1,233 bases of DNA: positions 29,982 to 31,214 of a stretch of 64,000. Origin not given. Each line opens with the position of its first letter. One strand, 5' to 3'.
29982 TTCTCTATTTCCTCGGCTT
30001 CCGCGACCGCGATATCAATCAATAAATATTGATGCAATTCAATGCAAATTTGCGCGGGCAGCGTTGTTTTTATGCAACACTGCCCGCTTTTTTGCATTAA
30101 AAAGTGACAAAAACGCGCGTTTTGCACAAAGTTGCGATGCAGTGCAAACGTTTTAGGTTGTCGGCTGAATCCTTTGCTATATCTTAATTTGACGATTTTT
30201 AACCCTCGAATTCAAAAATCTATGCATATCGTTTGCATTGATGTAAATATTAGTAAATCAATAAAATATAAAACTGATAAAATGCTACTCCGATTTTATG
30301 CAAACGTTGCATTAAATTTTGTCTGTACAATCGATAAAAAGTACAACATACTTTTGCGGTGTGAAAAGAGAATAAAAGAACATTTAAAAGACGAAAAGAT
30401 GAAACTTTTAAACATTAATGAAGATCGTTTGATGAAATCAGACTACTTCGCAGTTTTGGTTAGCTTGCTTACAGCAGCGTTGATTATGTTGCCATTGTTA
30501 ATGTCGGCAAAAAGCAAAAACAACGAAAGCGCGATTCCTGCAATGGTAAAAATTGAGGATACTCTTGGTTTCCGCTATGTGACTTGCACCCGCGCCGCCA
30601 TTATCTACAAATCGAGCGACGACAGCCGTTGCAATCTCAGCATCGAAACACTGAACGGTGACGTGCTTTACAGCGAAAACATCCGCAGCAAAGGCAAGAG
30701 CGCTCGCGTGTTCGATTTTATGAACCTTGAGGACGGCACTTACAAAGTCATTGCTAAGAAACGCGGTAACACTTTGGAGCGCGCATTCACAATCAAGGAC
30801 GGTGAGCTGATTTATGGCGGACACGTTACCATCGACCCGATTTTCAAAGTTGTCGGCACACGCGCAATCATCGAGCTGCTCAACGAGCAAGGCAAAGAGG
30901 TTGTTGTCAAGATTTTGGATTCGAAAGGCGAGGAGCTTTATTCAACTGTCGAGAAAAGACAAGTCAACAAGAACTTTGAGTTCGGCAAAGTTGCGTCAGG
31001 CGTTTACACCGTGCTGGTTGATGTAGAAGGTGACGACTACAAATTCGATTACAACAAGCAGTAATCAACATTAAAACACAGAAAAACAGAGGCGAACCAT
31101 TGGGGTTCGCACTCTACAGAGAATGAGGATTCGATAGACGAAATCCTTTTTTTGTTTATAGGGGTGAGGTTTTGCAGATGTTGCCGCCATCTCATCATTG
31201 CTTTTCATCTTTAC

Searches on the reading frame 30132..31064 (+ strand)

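Call 54: search_protein_families(library=pfam, proteins=[window:30132-31064:+], max_evalue=0.001)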
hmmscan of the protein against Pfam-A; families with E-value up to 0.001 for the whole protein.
window:30132-31064:+ (310 aa): 2 families
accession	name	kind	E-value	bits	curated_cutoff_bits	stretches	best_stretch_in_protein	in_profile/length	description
PF18962.6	Por_Secre_tail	-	1.7e-06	28.7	27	0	247-299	12-65/75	Secretion system C-terminal sorting domain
PF11589.14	DUF3244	-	0.00048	20.5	25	0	161-220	36-95/96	Domain of unknown function (DUF3244)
